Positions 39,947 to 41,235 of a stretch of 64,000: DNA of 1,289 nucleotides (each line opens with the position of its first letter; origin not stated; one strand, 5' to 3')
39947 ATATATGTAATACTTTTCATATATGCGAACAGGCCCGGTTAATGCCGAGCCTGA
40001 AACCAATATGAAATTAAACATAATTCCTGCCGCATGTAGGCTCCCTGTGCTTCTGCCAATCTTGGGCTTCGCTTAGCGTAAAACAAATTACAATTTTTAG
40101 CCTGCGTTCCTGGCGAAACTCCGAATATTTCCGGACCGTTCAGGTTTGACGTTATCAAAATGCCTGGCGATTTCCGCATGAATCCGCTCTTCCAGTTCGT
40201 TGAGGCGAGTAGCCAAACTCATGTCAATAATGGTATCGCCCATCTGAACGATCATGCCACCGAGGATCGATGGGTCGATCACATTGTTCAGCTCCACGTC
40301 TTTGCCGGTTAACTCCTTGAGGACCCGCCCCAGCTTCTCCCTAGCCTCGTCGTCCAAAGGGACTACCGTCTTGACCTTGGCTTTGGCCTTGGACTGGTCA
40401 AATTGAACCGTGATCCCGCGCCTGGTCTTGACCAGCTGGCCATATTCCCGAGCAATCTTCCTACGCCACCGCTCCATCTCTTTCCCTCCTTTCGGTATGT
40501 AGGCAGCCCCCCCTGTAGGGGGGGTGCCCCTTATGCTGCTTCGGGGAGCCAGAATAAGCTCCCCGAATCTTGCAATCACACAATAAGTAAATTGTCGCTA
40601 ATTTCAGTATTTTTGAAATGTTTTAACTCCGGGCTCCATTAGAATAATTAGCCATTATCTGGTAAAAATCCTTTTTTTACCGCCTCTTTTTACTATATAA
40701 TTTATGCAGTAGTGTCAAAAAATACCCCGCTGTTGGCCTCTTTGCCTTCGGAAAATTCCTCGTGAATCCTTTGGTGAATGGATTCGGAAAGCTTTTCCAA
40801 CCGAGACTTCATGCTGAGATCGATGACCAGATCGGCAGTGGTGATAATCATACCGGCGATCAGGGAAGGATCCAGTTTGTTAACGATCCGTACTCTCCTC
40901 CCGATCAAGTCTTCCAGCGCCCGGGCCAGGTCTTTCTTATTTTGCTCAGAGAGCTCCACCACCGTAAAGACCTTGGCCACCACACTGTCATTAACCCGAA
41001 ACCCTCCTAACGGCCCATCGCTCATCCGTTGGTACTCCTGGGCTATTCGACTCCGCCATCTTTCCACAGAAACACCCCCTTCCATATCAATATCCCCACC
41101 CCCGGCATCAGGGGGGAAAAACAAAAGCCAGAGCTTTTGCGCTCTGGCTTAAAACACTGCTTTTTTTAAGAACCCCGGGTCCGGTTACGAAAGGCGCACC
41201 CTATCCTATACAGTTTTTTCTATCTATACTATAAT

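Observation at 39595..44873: Uncharacterised locus: three truncated ATP-synthase delta/OSCP C-terminal-domain paralogs around a ChlI-type AAA+ ATPase and a VWA/MIDAS protein, with two mini zinc-finger proteins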

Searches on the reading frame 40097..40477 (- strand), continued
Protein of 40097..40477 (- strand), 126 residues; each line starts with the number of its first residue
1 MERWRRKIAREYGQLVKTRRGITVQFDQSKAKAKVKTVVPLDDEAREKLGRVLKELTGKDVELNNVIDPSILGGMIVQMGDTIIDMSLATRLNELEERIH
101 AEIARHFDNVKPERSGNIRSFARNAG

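Call 46: find_encoding_contigs(protein=P0198, flank=8000, max_places=2)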
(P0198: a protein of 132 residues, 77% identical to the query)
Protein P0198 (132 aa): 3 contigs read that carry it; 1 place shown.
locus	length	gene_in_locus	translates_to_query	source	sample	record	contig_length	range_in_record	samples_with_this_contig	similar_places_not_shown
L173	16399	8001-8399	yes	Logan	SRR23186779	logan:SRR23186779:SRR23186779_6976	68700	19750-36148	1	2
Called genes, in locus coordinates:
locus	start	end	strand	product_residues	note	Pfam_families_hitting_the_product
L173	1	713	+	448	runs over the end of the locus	-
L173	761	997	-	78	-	PF07870:DUF1657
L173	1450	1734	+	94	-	PF22636:FlK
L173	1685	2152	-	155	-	PF00528:BPD_transp_1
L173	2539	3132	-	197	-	PF09515:Thia_YuaJ, PF12822:ECF_trnsprt (weak)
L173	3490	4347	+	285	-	PF01972:SDH_protease, PF00574:CLP_protease (faint), PF25145:NfeD1b_N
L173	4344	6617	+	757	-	PF00270:DEAD, PF04851:ResIII, PF00271:Helicase_C, PF22982:WHD_HRQ1, PF09369:MZB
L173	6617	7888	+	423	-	PF13482:RNase_H_2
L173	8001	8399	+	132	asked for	PF00213:OSCP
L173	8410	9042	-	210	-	-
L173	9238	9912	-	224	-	PF00395:SLH (weak)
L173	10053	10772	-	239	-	PF01895:PhoU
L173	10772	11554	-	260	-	PF02463:SMC_N (faint), PF00005:ABC_tran, PF13304:AAA_21 (faint)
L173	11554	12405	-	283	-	PF00528:BPD_transp_1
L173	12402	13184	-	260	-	PF00528:BPD_transp_1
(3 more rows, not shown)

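Call 47: find_encoding_contigs(protein=P0202, flank=8000, max_places=2)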
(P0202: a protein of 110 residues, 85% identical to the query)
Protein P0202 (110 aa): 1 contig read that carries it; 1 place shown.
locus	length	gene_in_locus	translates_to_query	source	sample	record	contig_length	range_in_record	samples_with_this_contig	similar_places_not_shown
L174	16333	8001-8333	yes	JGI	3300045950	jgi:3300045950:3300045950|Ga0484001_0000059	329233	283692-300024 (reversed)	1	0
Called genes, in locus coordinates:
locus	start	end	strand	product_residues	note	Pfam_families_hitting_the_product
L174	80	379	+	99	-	PF05168:HEPN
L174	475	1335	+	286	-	PF01972:SDH_protease, PF00574:CLP_protease (faint), PF25145:NfeD1b_N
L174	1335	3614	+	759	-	PF00270:DEAD, PF04851:ResIII (weak), PF00271:Helicase_C, PF22982:WHD_HRQ1, PF09369:MZB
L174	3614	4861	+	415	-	PF13482:RNase_H_2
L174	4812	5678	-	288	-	PF00899:ThiF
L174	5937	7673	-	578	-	PF02730:AFOR_N, PF01314:AFOR_C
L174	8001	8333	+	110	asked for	PF00213:OSCP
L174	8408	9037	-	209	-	-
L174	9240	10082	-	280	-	PF00395:SLH (weak), PF05278:PEARLI-4 (faint), PF24161:CCDC39 (weak), PF25450:Rab11-FIP3 (faint), PF27605:ODF2_C (faint), PF00170:bZIP_1 (faint)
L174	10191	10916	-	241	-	PF01895:PhoU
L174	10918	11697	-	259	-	PF00005:ABC_tran, PF02463:SMC_N (weak), PF13304:AAA_21 (weak)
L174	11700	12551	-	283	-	PF00528:BPD_transp_1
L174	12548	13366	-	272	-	PF00528:BPD_transp_1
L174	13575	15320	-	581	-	PF00672:HAMP, PF00989:PAS, PF08448:PAS_4, PF13426:PAS_9 (faint), PF00512:HisKA, PF02518:HATPase_c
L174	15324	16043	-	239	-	PF00072:Response_reg, PF00486:Trans_reg_C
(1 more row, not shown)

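Call 48: find_encoding_contigs(protein=P0208, flank=8000, max_places=2)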
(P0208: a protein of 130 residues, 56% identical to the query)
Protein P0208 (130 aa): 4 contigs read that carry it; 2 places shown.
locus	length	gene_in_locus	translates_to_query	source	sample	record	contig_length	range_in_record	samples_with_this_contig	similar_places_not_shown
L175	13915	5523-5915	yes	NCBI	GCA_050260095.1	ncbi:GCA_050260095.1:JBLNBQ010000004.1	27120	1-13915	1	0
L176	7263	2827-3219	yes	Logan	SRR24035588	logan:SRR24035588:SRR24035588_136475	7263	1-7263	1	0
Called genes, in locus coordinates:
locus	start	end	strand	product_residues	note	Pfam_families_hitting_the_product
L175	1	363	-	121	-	PF22747:Zn_ribbon_DUF2089, PF09862:DUF2089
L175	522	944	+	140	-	PF22636:FlK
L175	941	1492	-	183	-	PF07155:ECF-ribofla_trS (weak), PF09515:Thia_YuaJ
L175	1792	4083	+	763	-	PF00270:DEAD, PF04851:ResIII (weak), PF00271:Helicase_C, PF22982:WHD_HRQ1, PF09369:MZB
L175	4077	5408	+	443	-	PF13482:RNase_H_2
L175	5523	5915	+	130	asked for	PF00213:OSCP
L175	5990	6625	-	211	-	-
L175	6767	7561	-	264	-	PF00395:SLH (weak)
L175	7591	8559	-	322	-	PF00892:EamA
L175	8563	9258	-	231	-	PF01895:PhoU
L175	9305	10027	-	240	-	PF00005:ABC_tran, PF02463:SMC_N (faint), PF13304:AAA_21 (faint)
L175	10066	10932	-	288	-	PF00528:BPD_transp_1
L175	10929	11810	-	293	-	PF00528:BPD_transp_1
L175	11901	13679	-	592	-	PF00672:HAMP, PF00989:PAS (weak), PF08448:PAS_4, PF13426:PAS_9 (faint), PF00512:HisKA, PF02518:HATPase_c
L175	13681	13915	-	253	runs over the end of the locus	PF00072:Response_reg, PF00486:Trans_reg_C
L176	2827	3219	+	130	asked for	PF00213:OSCP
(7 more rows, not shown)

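Call 49: predict_structure(alignment_id=A2)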
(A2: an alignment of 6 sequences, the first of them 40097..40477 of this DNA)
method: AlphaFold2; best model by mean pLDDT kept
length: 126 residues; sequences in the alignment: 6
mean_pLDDT: 52.3   pTM: 0.31
mean pLDDT of the five models: 52.3, 46.2, 45.1, 44.2, 43.0
residues with pLDDT >= 90: 0; 70-90: 15; 50-70: 43; < 50: 68
segments of 3 or more residues with pLDDT < 50: 1-30, 68-73, 81-85, 87-92, 109-126
pLDDT, mean of each block of 10 residues (from residue 1): 43 37 38 62 76 72 59 48 47 56 54 42 40
secondary structure, 60 per line:
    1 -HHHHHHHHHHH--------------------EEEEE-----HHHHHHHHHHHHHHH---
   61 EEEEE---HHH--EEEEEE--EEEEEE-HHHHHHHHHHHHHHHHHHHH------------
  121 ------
elements in order: H2-12 E33-37 H43-57 E61-65 E74-79 E82-87 H89-108
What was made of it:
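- Tried and rejected: The six-sequence alignment gave a low-confidence model (pLDDT 52, call 49).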

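Call 60: find_encoding_contigs(protein=P0211, flank=8000, max_places=2)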
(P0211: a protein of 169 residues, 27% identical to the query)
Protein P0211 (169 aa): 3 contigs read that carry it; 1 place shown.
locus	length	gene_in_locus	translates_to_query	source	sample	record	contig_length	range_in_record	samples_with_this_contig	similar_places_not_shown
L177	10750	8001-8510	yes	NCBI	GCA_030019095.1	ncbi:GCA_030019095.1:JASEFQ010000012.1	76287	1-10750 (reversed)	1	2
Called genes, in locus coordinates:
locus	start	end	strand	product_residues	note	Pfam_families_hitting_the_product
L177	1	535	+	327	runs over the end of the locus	PF00146:NADHdh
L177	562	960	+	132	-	PF13187:Fer4_9, PF00037:Fer4, PF12837:Fer4_6 (weak), PF13237:Fer4_10 (weak), PF13183:Fer4_8 (weak), PF14697:Fer4_21 (weak), PF12838:Fer4_7, PF00037:Fer4 (weak), +3 more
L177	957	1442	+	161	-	PF00499:Oxidored_q3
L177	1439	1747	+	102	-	PF00420:Oxidored_q2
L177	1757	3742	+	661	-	PF00662:Proton_antipo_N, PF00361:Proton_antipo_M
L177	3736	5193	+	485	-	PF00361:Proton_antipo_M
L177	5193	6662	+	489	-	PF00361:Proton_antipo_M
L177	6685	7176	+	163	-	PF07719:TPR_2 (faint)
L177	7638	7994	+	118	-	PF00213:OSCP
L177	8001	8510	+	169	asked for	PF00213:OSCP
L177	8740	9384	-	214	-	PF12844:HTH_19, PF13443:HTH_26 (weak), PF13560:HTH_31, PF01381:HTH_3, PF07022:Phage_CI_repr (weak), PF00717:Peptidase_S24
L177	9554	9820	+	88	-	PF12844:HTH_19, PF01381:HTH_3, PF13560:HTH_31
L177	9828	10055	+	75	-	PF09388:SpoOE-like (weak)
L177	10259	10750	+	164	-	PF12837:Fer4_6 (faint), PF13237:Fer4_10 (weak), PF13247:Fer4_11, PF25160:LdpA_Fe-S-bd (weak), PF12838:Fer4_7, PF13187:Fer4_9, PF12797:Fer4_2 (weak), PF00037:Fer4 (weak), +2 more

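Call 82: list_cluster_members(proteins=[P0001, P0192, P0154, P0005, P0198, P0211])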
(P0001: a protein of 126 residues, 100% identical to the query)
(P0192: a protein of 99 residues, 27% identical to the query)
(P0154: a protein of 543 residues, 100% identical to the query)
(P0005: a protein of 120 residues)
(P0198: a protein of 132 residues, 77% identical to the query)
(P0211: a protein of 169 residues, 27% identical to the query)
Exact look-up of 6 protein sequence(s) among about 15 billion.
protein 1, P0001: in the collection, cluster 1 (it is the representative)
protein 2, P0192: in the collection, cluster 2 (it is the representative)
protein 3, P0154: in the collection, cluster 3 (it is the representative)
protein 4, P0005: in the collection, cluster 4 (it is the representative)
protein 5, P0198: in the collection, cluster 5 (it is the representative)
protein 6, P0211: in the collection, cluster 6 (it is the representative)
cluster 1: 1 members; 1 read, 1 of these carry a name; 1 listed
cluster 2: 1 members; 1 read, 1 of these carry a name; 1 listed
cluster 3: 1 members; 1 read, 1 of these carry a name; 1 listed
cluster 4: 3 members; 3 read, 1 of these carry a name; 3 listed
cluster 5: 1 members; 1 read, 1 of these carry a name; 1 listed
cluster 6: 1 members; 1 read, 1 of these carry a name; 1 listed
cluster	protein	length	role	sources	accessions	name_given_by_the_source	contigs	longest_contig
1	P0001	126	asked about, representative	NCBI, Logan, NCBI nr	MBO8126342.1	MAG: F0F1 ATP synthase subunit delta [Firmicutes bacterium] | F0F1 ATP synthase subunit delta [Bacillota bacterium]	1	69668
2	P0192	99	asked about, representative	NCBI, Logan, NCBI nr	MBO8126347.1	MAG: ATP synthase F1 subunit delta [Firmicutes bacterium] | ATP synthase F1 subunit delta [Bacillota bacterium]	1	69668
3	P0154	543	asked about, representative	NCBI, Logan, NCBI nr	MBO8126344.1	MAG: VWA domain-containing protein [Firmicutes bacterium] | VWA domain-containing protein [Bacillota bacterium]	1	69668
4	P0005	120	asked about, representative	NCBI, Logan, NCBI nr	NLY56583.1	MAG: F0F1 ATP synthase subunit delta [Firmicutes bacterium] | F0F1 ATP synthase subunit delta [Bacillota bacterium]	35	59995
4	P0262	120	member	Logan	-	-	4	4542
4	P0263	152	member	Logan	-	-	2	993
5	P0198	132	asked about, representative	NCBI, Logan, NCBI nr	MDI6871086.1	MAG: F0F1 ATP synthase subunit delta [Bacillota bacterium] | F0F1 ATP synthase subunit delta [Bacillota bacterium]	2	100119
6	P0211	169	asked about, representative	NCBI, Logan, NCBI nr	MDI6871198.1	MAG: F0F1 ATP synthase subunit delta [Bacillota bacterium] | F0F1 ATP synthase subunit delta [Bacillota bacterium]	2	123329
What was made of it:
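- Checked: The zinc-ribbon gene appears to be annotated in the public record, judging from the consecutive accession numbers MBO8126342-347 (call 82).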

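Call 86: fold_search(model_id=the predicted structure, library=pdb)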
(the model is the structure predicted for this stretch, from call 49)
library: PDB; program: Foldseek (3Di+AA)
matches with E <= 10: 730; with E <= 0.001: 31
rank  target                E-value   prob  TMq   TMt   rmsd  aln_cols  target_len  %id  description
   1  7nkd_d                4.1e-05  1.00  0.42  0.18   3.3        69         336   33  Mycobacterium smegmatis ATP synthase b-delta state 1 (released 2021-11-03)
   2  6n2y_I                5.0e-05  1.00  0.40  0.31   3.9        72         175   32  Bacillus PS3 ATP synthase class 1 (released 2019-02-20)
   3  9o19_W                6.2e-05  1.00  0.42  0.31   7.9        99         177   23  Pseudomonas aeruginosa ATPase State1 (released 2025-12-10)
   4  8h9e_O                6.6e-05  1.00  0.40  0.29   4.3        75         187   33  Human ATP synthase F1 domain, state 1 (released 2023-05-31)
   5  9b0x_O                8.6e-05  1.00  0.40  0.29   4.5        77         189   30  Artemia franciscana ATP synthase state 2 (composite structure), pH 7.0 (released 2025-03-26)
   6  8f29_Y                9.9e-05  1.00  0.40  0.29   4.1        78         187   29  Yeast ATP synthase in conformation-1 at pH 6 (released 2024-02-07)
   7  6cp3_Y                1.1e-04  1.00  0.39  0.29   4.3        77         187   30  Monomer yeast ATP synthase (F1Fo) reconstituted in nanodisc with inhibitor of oligomycin bound. (released 2018-04-11)
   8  9b3j_O                1.1e-04  1.00  0.40  0.28   4.5        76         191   30  Artemia franciscana ATP synthase state 2 (composite structure), pH 8.0 (released 2025-03-26)
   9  6cp6_Y                1.1e-04  1.00  0.40  0.29   8.2        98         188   28  Monomer yeast ATP synthase (F1Fo) reconstituted in nanodisc. (released 2018-04-11)
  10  8g08_d                1.3e-04  1.00  0.41  0.14   3.4        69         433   33  Cryo-EM structure of SQ31f-bound Mycobacterium smegmatis ATP synthase rotational state 1 (backbone model) (released 2023-02-15)
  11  9itj_S                1.3e-04  1.00  0.40  0.35   4.1        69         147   30  Chloroflexus aurantiacus ATP synthase, state 1 (released 2025-03-19)
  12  7nkl_d                1.5e-04  1.00  0.41  0.18   3.3        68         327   34  Mycobacterium smegmatis ATP synthase b-delta state 2 (released 2021-11-03)
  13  7nkq_d                2.1e-04  1.00  0.42  0.18   3.4        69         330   33  Mycobacterium smegmatis ATP synthase b-delta state 3 (released 2021-10-27)
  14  6oqr_W                2.2e-04  1.00  0.41  0.32   3.6        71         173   28  E. coli ATP Synthase ADP State 1a (released 2020-06-03)
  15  6yy0_S                2.2e-04  1.00  0.40  0.29   4.3        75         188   35  bovine ATP synthase F1-peripheral stalk domain, state 1 (released 2020-09-09)
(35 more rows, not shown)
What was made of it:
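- On F-ATPase delta/OSCP: Foldseek top hits are all delta/OSCP chains (call 86).
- Checked: Even so, its elements (four strands, two helices) and its top 46 Foldseek PDB hits are all delta/OSCP/b-delta chains (calls 49, 86).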

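Call 88: find_encoding_contigs(protein=P0005, flank=7000, max_places=3)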
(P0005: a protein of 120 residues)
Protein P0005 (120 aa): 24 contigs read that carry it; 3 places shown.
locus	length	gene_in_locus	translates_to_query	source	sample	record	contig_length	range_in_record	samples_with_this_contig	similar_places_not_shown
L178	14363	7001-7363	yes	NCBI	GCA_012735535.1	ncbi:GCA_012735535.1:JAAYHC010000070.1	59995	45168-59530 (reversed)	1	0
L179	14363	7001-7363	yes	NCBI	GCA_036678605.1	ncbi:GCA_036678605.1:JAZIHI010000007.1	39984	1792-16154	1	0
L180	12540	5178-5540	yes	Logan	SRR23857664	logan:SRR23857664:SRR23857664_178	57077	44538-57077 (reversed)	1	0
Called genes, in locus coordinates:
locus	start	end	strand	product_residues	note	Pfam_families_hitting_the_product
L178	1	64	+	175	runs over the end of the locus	PF12797:Fer4_2 (faint), PF13247:Fer4_11, PF14697:Fer4_21 (weak), PF12838:Fer4_7 (weak), PF25160:LdpA_Fe-S-bd (weak), PF00037:Fer4 (weak), PF13237:Fer4_10 (weak), PF12838:Fer4_7 (weak), +4 more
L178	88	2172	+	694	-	PF02730:AFOR_N, PF01314:AFOR_C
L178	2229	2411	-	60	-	PF12728:HTH_17 (weak)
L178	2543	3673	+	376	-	PF00082:Peptidase_S8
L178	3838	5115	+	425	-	PF00202:Aminotran_3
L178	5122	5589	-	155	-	PF00588:SpoU_methylase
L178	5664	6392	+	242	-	PF02540:NAD_synthase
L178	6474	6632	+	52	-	-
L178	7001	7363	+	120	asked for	PF00213:OSCP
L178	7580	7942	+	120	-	PF00213:OSCP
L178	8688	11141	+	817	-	PF19732:SpoIIE_N, PF07228:SpoIIE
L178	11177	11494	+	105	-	-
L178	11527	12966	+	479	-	PF01171:ATP_bind_3, PF09179:TilS, PF11734:TilS_C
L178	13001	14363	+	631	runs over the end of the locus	PF06480:FtsH_ext, PF06068:TIP49 (weak), PF00004:AAA, PF07728:AAA_5 (faint), PF17862:AAA_lid_3, PF01434:Peptidase_M41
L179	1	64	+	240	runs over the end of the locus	PF13187:Fer4_9 (faint), PF12837:Fer4_6 (faint), PF13247:Fer4_11, PF14697:Fer4_21 (weak), PF12838:Fer4_7 (weak), PF25160:LdpA_Fe-S-bd (weak), PF00037:Fer4 (weak), PF12797:Fer4_2 (weak), +2 more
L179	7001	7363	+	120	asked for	PF00213:OSCP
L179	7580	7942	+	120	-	PF00213:OSCP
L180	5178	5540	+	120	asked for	PF00213:OSCP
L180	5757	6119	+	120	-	PF00213:OSCP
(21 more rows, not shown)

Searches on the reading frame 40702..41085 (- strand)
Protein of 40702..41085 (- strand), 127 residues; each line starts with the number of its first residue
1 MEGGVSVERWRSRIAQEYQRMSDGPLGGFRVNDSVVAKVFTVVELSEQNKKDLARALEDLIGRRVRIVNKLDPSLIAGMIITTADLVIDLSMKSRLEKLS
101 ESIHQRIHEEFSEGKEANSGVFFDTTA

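Call 3: search_protein_families(library=pfam, proteins=[window:40702-41085:-], max_evalue=1)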
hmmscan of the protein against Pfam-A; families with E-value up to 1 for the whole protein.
window:40702-41085:- (127 aa): 2 families
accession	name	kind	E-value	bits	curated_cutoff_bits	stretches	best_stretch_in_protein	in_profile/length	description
PF00213.23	OSCP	-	3.9e-17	63.3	22.3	1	32-102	100-171/172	ATP synthase delta (OSCP) subunit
PF17918.6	TetR_C_15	-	0.1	13.7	26.8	1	38-96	33-90/108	Tetracyclin repressor-like, C-terminal domain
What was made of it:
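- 40702..41067 (-): OSCPc2: headless delta paralog, 121 aa from GTG 41067. Alternative starts are ATG 41085 and ATG 41025. PF00213 E 3.9e-17, profile positions 100-171 of 172 (call 3).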

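Call 4: search_protein_families(library=ncbifam, proteins=[window:40702-41085:-], max_evalue=1)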
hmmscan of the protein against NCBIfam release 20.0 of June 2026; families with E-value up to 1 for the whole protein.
window:40702-41085:- (127 aa): 14 families
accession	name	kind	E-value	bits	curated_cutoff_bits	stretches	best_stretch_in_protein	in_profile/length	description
NF004402.0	PRK05758.2-2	equivalog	1.1e-16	61.4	115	1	32-103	106-177/179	F0F1 ATP synthase subunit delta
TIGR01145.1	ATP_synt_delta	equivalog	4.7e-15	56.3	57.5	1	32-102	100-171/172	ATP synthase F1 subunit delta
NF004404.0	PRK05758.2-5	equivalog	8e-15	55.3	221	1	34-103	106-175/177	F0F1 ATP synthase subunit delta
NF009967.0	PRK13430.1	equivalog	1.9e-14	53.6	200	1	32-103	198-269/271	F0F1 ATP synthase subunit delta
NF004403.0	PRK05758.2-4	equivalog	3.3e-11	43.6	148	1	31-105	103-178/180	F0F1 ATP synthase subunit delta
NF004406.0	PRK05758.3-2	equivalog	3.9e-10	39.9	172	1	35-103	114-182/186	F0F1 ATP synthase subunit delta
NF009975.0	PRK13436.1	equivalog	4.5e-10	39.9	129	1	36-105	110-179/180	F0F1 ATP synthase subunit delta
NF009961.0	PRK13428.1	equivalog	1.2e-08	34.6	328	1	33-101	373-441/445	F0F1 ATP synthase subunit B/delta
NF004401.0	PRK05758.2-1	equivalog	3.9e-08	33.6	116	1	36-103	109-177/178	F0F1 ATP synthase subunit delta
NF009976.0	PRK13441.1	equivalog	2.6e-07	30.6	153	1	32-106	105-179/182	F0F1 ATP synthase subunit delta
NF009964.0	PRK13429.1-3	equivalog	5.8e-06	26.3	154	1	35-104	108-177/180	F0F1 ATP synthase subunit delta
NF009969.0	PRK13434.1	equivalog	2.6e-05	24.2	179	1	33-105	103-175/186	F0F1 ATP synthase subunit delta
TIGR03321.1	alt_F1F0_F0_B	exception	0.001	18.9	224.7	1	41-103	183-245/246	alternate F1F0 ATPase, F0 subunit B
NF004399.0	PRK05758.1-1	equivalog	0.016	15.1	160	1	36-102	107-174/179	F0F1 ATP synthase subunit delta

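Call 40: search_protein_families(library=padloc, proteins=[window:40702-41085:-], max_evalue=0.01)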
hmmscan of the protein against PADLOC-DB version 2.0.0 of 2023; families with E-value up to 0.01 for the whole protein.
window:40702-41085:- (127 aa): 0 families
